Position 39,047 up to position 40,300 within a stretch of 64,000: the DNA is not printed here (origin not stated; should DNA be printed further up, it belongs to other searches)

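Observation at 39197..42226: Contiguous lipid cassette: LpxH-family pyrophosphatase, UgtP/MGDG-synthase-like GT28, DgkB-type lipid kinase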

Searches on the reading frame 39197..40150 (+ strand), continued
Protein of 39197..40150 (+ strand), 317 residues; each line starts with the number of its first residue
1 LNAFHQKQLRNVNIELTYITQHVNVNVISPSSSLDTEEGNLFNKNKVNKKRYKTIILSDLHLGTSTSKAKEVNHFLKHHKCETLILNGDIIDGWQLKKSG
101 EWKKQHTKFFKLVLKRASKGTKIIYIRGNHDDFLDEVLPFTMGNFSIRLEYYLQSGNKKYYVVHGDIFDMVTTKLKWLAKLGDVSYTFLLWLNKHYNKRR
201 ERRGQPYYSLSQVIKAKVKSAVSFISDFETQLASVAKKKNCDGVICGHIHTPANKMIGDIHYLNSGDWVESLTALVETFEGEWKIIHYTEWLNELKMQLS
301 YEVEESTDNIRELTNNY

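Call 42: search_protein_families(library=pfam, proteins=[P0244, P0245, P0248, P0250, P0263, P0289, P0314, P0352, P0355, P0340], max_evalue=0.001)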
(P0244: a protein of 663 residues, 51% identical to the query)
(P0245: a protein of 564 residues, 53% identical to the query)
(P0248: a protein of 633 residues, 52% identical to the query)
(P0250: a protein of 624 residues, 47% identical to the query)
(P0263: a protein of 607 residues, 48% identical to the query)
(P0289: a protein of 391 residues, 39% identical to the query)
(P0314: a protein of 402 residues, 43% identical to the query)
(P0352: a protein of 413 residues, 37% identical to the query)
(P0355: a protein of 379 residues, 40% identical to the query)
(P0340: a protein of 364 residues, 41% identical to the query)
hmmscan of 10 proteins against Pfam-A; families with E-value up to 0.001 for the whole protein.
P0244 (663 aa): 6 families
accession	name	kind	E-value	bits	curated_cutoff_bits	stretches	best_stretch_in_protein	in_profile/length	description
PF13439.12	Glyco_transf_4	-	9.3e-30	104.3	28.5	1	14-174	1-169/170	Glycosyltransferase Family 4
PF13692.12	Glyco_trans_1_4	-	8e-27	94.7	27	1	196-329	2-140/142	Glycosyl transferases group 1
PF00534.26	Glycos_transf_1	-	1.1e-25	90.6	26.4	1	184-330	4-157/172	Glycosyl transferases group 1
PF13579.12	Glyco_trans_4_4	-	1.7e-16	61.4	29.7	1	15-165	1-151/158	Glycosyl transferase 4-like domain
PF00149.33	Metallophos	-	3.5e-12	47.6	21.5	1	385-586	2-191/191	Calcineurin-like phosphoesterase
PF12850.12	Metallophos_2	-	1.5e-10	41.7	27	1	553-603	83-136/154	Calcineurin-like phosphoesterase superfamily domain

P0245 (564 aa): 5 families
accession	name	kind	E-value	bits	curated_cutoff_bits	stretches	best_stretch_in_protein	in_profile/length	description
PF13692.12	Glyco_trans_1_4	-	1.8e-25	90.3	27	1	65-194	2-136/142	Glycosyl transferases group 1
PF00534.26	Glycos_transf_1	-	2e-25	89.7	26.4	1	55-192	6-150/172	Glycosyl transferases group 1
PF00149.33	Metallophos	-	3e-11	44.5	21.5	1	253-454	2-191/191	Calcineurin-like phosphoesterase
PF12850.12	Metallophos_2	-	2.6e-10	40.9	27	1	254-370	3-92/154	Calcineurin-like phosphoesterase superfamily domain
PF13439.12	Glyco_transf_4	-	1.6e-05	25.4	28.5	1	2-43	125-169/170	Glycosyltransferase Family 4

P0248 (633 aa): 6 families
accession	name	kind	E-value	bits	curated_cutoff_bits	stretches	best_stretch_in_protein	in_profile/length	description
PF00149.33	Metallophos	-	2.1e-12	48.3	21.5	1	393-592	4-191/191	Calcineurin-like phosphoesterase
PF13439.12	Glyco_transf_4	-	2.1e-12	47.9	28.5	1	25-174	12-169/170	Glycosyltransferase Family 4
PF12850.12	Metallophos_2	-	3.1e-08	34.2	27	0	393-507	4-91/154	Calcineurin-like phosphoesterase superfamily domain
PF00534.26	Glycos_transf_1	-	1.2e-07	31.9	26.4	1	212-343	33-171/172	Glycosyl transferases group 1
PF13692.12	Glyco_trans_1_4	-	3.2e-06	27.9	27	1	208-329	16-141/142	Glycosyl transferases group 1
PF13477.12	Glyco_trans_4_2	-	0.00014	22.5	23.4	1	21-104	13-98/139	Glycosyl transferase 4-like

P0250 (624 aa): 5 families
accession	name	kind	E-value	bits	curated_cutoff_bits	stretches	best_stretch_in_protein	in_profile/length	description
PF13692.12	Glyco_trans_1_4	-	1.3e-13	51.9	27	1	175-306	3-138/142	Glycosyl transferases group 1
PF00149.33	Metallophos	-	3.2e-10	41.2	21.5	1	368-568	2-190/191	Calcineurin-like phosphoesterase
PF00534.26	Glycos_transf_1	-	9.2e-10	38.8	26.4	1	166-276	8-124/172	Glycosyl transferases group 1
PF13439.12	Glyco_transf_4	-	7.9e-09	36.2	28.5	1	54-151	64-168/170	Glycosyltransferase Family 4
PF12850.12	Metallophos_2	-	1.9e-06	28.4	27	1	370-586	4-136/154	Calcineurin-like phosphoesterase superfamily domain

P0263 (607 aa): 8 families
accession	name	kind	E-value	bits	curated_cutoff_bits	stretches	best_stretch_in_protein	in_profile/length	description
PF13439.12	Glyco_transf_4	-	3.5e-29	102.4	28.5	1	14-174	1-168/170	Glycosyltransferase Family 4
PF00534.26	Glycos_transf_1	-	2.9e-27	95.7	26.4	1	191-318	13-151/172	Glycosyl transferases group 1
PF13692.12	Glyco_trans_1_4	-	1.3e-26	94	27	1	194-317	2-134/142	Glycosyl transferases group 1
PF00149.33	Metallophos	-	6.3e-13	50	21.5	1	373-570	2-191/191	Calcineurin-like phosphoesterase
PF13579.12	Glyco_trans_4_4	-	4.8e-11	43.7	29.7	1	15-167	1-152/158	Glycosyl transferase 4-like domain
PF12850.12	Metallophos_2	-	1.4e-09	38.6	27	0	549-586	95-135/154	Calcineurin-like phosphoesterase superfamily domain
PF13477.12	Glyco_trans_4_2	-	1.2e-05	25.9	23.4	1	24-110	16-104/139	Glycosyl transferase 4-like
PF20706.3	GT4-conflict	-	0.0001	21.8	26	0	251-284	273-306/385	Family 4 Glycosyltransferase in conflict systems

P0289 (391 aa): 2 families
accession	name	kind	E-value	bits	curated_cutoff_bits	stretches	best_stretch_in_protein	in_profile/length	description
PF00149.33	Metallophos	-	2.2e-11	45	21.5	1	7-207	2-191/191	Calcineurin-like phosphoesterase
PF12850.12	Metallophos_2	-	8.1e-08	32.9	27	1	8-129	3-98/154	Calcineurin-like phosphoesterase superfamily domain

P0314 (402 aa): 2 families
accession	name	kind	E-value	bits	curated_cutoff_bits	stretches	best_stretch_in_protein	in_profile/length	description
PF00149.33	Metallophos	-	1e-12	49.3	21.5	1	7-206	2-190/191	Calcineurin-like phosphoesterase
PF12850.12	Metallophos_2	-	9.8e-09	35.8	27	1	8-212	3-124/154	Calcineurin-like phosphoesterase superfamily domain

P0352 (413 aa): 2 families
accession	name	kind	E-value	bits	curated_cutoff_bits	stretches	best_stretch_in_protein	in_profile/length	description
PF00149.33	Metallophos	-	2.9e-13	51.1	21.5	1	7-207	2-191/191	Calcineurin-like phosphoesterase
PF12850.12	Metallophos_2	-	4.9e-09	36.8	27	1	8-127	3-96/154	Calcineurin-like phosphoesterase superfamily domain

P0355 (379 aa): 2 families
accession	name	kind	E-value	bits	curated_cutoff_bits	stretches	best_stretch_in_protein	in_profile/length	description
PF00149.33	Metallophos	-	6.4e-10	40.2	21.5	1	121-320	2-190/191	Calcineurin-like phosphoesterase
PF12850.12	Metallophos_2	-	2.8e-09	37.6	27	0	122-239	3-94/154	Calcineurin-like phosphoesterase superfamily domain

P0340 (364 aa): 2 families
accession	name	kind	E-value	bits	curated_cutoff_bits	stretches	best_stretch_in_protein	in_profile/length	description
PF00149.33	Metallophos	-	4e-13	50.7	21.5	1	79-278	2-191/191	Calcineurin-like phosphoesterase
PF12850.12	Metallophos_2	-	2.3e-10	41.1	27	1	80-198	3-98/154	Calcineurin-like phosphoesterase superfamily domain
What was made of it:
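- On PlcP / LpxH2 (lipid-remodelling phospholipase C): GT4-MPE fusions exist (call 42).
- Fusion proteins join the same two enzyme classes (call 42).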

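Call 53: search_protein_families(library=ncbifam, proteins=[L081:5992-6762:+, L082:3968-4780:+, L083:3965-4810:+, L081:6759-7913:+, L082:4777-5832:+], max_evalue=0.001)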
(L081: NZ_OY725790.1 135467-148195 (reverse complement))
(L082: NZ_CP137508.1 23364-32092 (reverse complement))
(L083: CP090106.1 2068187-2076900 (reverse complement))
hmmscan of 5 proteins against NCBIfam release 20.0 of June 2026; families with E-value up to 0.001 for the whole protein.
L081:5992-6762:+ (256 aa): 7 families
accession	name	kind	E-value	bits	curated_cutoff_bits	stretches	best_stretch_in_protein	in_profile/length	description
NF003743.0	PRK05340.1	equivalog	5.4e-12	45.4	134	1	8-214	3-204/242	UDP-2,3-diacylglucosamine diphosphatase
NF006988.0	PRK09453.1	equivalog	4.6e-10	39.6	117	1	10-128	4-110/183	phosphodiesterase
TIGR00040.1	yfcE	subfamily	6.6e-07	29.5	56.25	1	10-132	4-95/158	YfcE family phosphodiesterase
NF003118.0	PRK04036.1-3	equivalog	1.5e-06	27.4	445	0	10-88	229-319/481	DNA-directed DNA polymerase II small subunit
NF003120.0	PRK04036.1-5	equivalog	2.1e-05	23.2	671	0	202-227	489-514/547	DNA-directed DNA polymerase II small subunit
TIGR00024.1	SbcD_rel_arch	hypoth_equivalog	0.00043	20.1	115.2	1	13-124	21-124/224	putative phosphoesterase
TIGR04123.1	P_estr_lig_assc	hypoth_equivalog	0.00056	19.4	150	0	25-89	54-110/207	ligase-associated DNA damage response endonuclease PdeM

L082:3968-4780:+ (270 aa): 6 families
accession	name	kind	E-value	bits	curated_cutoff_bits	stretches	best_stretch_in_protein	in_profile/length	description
NF003743.0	PRK05340.1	equivalog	5.8e-15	55.1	134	1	16-235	3-223/242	UDP-2,3-diacylglucosamine diphosphatase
TIGR01854.1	lipid_A_lpxH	equivalog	1.1e-11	44.5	190.35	1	17-239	1-224/231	UDP-2,3-diacylglucosamine diphosphatase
NF003118.0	PRK04036.1-3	equivalog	1.1e-07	31.2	445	0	8-137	219-371/481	DNA-directed DNA polymerase II small subunit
TIGR00040.1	yfcE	subfamily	4.3e-07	30.2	56.25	0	17-132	3-89/158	YfcE family phosphodiesterase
TIGR04123.1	P_estr_lig_assc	hypoth_equivalog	6e-07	29.1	150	1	33-97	54-111/207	ligase-associated DNA damage response endonuclease PdeM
NF006988.0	PRK09453.1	equivalog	0.0003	20.7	117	0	16-133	2-109/183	phosphodiesterase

L083:3965-4810:+ (281 aa): 9 families
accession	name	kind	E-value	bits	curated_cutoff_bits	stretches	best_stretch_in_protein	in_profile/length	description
NF003118.0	PRK04036.1-3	equivalog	6.8e-11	41.8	445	1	9-96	220-321/481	DNA-directed DNA polymerase II small subunit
TIGR01854.1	lipid_A_lpxH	equivalog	5.5e-10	38.9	190.35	1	17-242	1-227/231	UDP-2,3-diacylglucosamine diphosphatase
NF003743.0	PRK05340.1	equivalog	9.3e-10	38.1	134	1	16-244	3-232/242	UDP-2,3-diacylglucosamine diphosphatase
TIGR00040.1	yfcE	subfamily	3.7e-08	33.6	56.25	0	16-101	2-64/158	YfcE family phosphodiesterase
TIGR04123.1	P_estr_lig_assc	hypoth_equivalog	3e-07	30.1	150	0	29-101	50-119/207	ligase-associated DNA damage response endonuclease PdeM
NF006988.0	PRK09453.1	equivalog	3e-06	27.2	117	0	16-94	2-74/183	phosphodiesterase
NF003120.0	PRK04036.1-5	equivalog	6.8e-05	21.5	671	0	14-94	285-385/547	DNA-directed DNA polymerase II small subunit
TIGR03729.1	acc_ester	subfamily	7e-05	22.3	148.25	0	19-95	4-73/239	putative phosphoesterase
TIGR00619.1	sbcd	subfamily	0.00044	20.1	77.65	0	16-95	2-87/252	exonuclease subunit SbcD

L081:6759-7913:+ (384 aa): 1 family
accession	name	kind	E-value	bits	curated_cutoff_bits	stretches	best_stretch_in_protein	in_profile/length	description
TIGR00661.1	MJ1255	subfamily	2e-18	66.7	195.9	1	2-324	1-304/321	MJ1255/VC2487 family glycosyltransferase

L082:4777-5832:+ (351 aa): 19 families
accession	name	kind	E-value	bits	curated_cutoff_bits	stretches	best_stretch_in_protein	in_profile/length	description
NF053787.1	GlcN_PG_synth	equivalog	1.9e-16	59.9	480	1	13-315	30-338/361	N-acetylglucosaminyl phosphatidylglycerol synthase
NF049988.1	MGlcDAGSynMgs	equivalog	1.7e-13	50.7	400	2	1-42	1-42/398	alpha-monoglucosyldiacylglycerol synthase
TIGR03088.1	stp2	hypoth_equivalog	1.1e-12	47.7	409.05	1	155-291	162-321/374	TIGR03088 family PEP-CTERM/XrtA system glycosyltransferase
NF038229.1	Glyco4_Geo_Pelo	equivalog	9e-12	44.6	400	1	220-306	215-301/338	GPMC system family 4 glycosyltransferase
TIGR03449.1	mycothiol_MshA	equivalog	1.4e-11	43.9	462.5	1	226-291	287-352/406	D-inositol-3-phosphate glycosyltransferase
TIGR04047.1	MSMEG_0565_glyc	hypoth_equivalog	2.3e-11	43.4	259.85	1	233-326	267-369/373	MSMEG_0565 family glycosyltransferase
TIGR03999.1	thiol_BshA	equivalog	2.4e-11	43.2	273.7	1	207-303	233-335/375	N-acetyl-alpha-D-glucosaminyl L-malate synthase BshA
TIGR02149.1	glgA_Coryne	subfamily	7e-09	35.3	302.4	1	236-291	277-332/391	glycogen synthase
NF041876.1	EPS_EpsE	equivalog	7.3e-09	35.3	400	1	202-290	250-343/389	exopolysaccharide biosynthesis GT4 family glycosyltransferase EpsE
NF053513.1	Gtran_IagA_BgsA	equivalog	1e-07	31.3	460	1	215-291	207-284/333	LTA glycolipid anchor biosynthesis glycosyltransferase, IagA/BgsA family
NF047684.1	TeichurnBiosyTuaC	equivalog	3.7e-07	29.4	550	1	181-279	221-326/391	teichuronic acid biosynthesis protein TuaC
TIGR02472.1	sucr_P_syn_N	equivalog_domain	4.1e-07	29.2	576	1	241-311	339-410/439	sucrose-phosphate synthase, putative, glycosyltransferase domain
NF049987.1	DaglGlyslTfaseDgs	equivalog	5.7e-07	28.8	500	1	217-282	206-271/332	processive diacylglycerol alpha-glucosyltransferase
TIGR04157.1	glyco_rSAM_CFB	subfamily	7.8e-06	25.1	400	1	180-288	228-346/406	TIGR04157 family glycosyltransferase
NF038255.1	exopoly_VpsD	equivalog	1.8e-05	23.8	300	1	225-274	265-314/381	VpsD family glycosyltransferase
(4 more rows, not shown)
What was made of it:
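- On Agt (GT4 glycolipid synthase of PlcP-Agt operons): P. aeruginosa Agt1 gives GT4-type hits (call 53).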

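Call 71: predict_structure(alignment_id=A4)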
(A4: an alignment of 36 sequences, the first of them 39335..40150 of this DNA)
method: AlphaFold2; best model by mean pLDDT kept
length: 271 residues; sequences in the alignment: 36
mean_pLDDT: 82.7   pTM: 0.75
mean pLDDT of the five models: 82.7, 80.8, 79.4, 78.0, 77.2
residues with pLDDT >= 90: 127; 70-90: 81; 50-70: 58; < 50: 5
segments of 3 or more residues with pLDDT < 50: 177-179
pLDDT, mean of each block of 10 residues (from residue 1): 92 87 93 97 78 66 91 96 75 85 94 92 58 58 75 85 64 52 86 95 88 95 94 97 95 85 63 50
secondary structure, 60 per line:
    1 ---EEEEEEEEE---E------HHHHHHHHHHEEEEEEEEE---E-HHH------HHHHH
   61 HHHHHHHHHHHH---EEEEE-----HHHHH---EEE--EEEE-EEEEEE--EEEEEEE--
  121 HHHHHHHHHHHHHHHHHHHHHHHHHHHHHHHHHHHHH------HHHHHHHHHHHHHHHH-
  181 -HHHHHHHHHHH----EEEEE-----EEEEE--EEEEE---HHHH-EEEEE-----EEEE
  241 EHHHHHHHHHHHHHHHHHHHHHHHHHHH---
elements in order: E4-12 H23-32 E33-41 H56-72 E76-80 H86-90 E94-96 E99-102 E104-109 E112-118 H121-157 H164-179 H182-192 E197-201 E207-211 E214-218 H222-225 E227-231 E237-241 H242-268

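Call 73: fold_search(model_id=the predicted structure, library=pdb)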
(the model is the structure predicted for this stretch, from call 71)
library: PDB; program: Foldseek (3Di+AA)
matches with E <= 10: 622; with E <= 0.001: 122
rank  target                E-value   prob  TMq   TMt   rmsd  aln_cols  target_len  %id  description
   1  6pib                  4.0e-10  1.00  0.54  0.59   7.3       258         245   19  Structure of the Klebsiella pneumoniae LpxH-AZ1 complex (released 2020-02-12)
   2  8qjz                  4.8e-10  1.00  0.54  0.61   7.3       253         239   20  Crystal structure of E. coli LpxH in complex with lipid X (released 2024-04-17)
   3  5k8k                  6.1e-10  1.00  0.52  0.59   7.3       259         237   18  Structure of the Haemophilus influenzae LpxH-lipid X complex (released 2016-08-10)
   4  5b4b_B                1.1e-09  1.00  0.53  0.58   7.7       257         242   17  Crystal structure of LpxH with lipid X in spacegroup C2 (released 2016-09-28)
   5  6ph9                  1.1e-09  1.00  0.53  0.59   7.2       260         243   18  Crystal Structure of the Klebsiella pneumoniae LpxH-lipid X complex (released 2020-02-12)
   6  6pj3                  1.3e-09  1.00  0.53  0.59   8.4       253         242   16  Crystal structure of the Klebsiella pneumoniae LpxH/JH-LPH-33 complex (released 2020-02-12)
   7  7ss6                  1.9e-09  1.00  0.53  0.59   8.4       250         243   18  Structure of Klebsiella LpxH in complex with JH-LPH-45 (released 2023-04-12)
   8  5b4d_B                2.2e-09  1.00  0.54  0.62   7.9       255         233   18  Crystal structure of H10N mutant of LpxH (released 2016-09-28)
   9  9cd1                  2.6e-09  1.00  0.53  0.59   8.3       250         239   18  Crystal structure of the Klebsiella pneumoniae LpxH / JH-LPH-107 complex (released 2025-02-12)
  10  5b4d_A                3.3e-09  1.00  0.53  0.60   8.0       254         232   18  Crystal structure of H10N mutant of LpxH (released 2016-09-28)
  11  9ccz                  3.6e-09  1.00  0.54  0.59   8.4       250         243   18  Crystal Structure of the K. pneumoniae LpxH / JH-LPH-92 Complex (released 2025-02-12)
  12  8qk9                  3.8e-09  1.00  0.53  0.62   7.1       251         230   19  Structure of E. coli LpxH in complex with JEDI-1444 (released 2024-04-17)
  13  6wii                  3.8e-09  1.00  0.52  0.58   8.2       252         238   17  Crystal structure of the K. pneumoniae LpxH/JH-LPH-41 complex (released 2020-07-29)
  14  9ccx                  4.0e-09  1.00  0.52  0.58   8.4       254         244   17  Crystal Structure of the Klebsiella pneumoniae LpxH/JH-LPH-86 complex (released 2025-02-12)
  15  5b4a_A                4.3e-09  1.00  0.54  0.60   7.3       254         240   16  Crystal structure of LpxH with lipid X in spacegroup P21 (released 2016-09-28)
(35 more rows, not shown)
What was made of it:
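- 39335..40150 (+): PlcP/LpxH2-type metallophosphoesterase, a predicted intracellular phospholipase C (271 aa from GTG 39335; the maximal ORF starts at TTG 39197). The AF2 model (pLDDT 82.7) has an LpxH-like core plus a helical lid (calls 71, 73).
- On LpxH (lipid A UDP-2,3-diacylglucosamine diphosphatase): The AF2 model's top 25 Foldseek hits are LpxH structures, and helices 121-192 form the insertion (calls 71, 73).
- Closest known: LpxH. Same: Same superfamily and the same overall architecture, a calcineurin-like core plus a helical lid (Foldseek top 25 hits, call 73).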
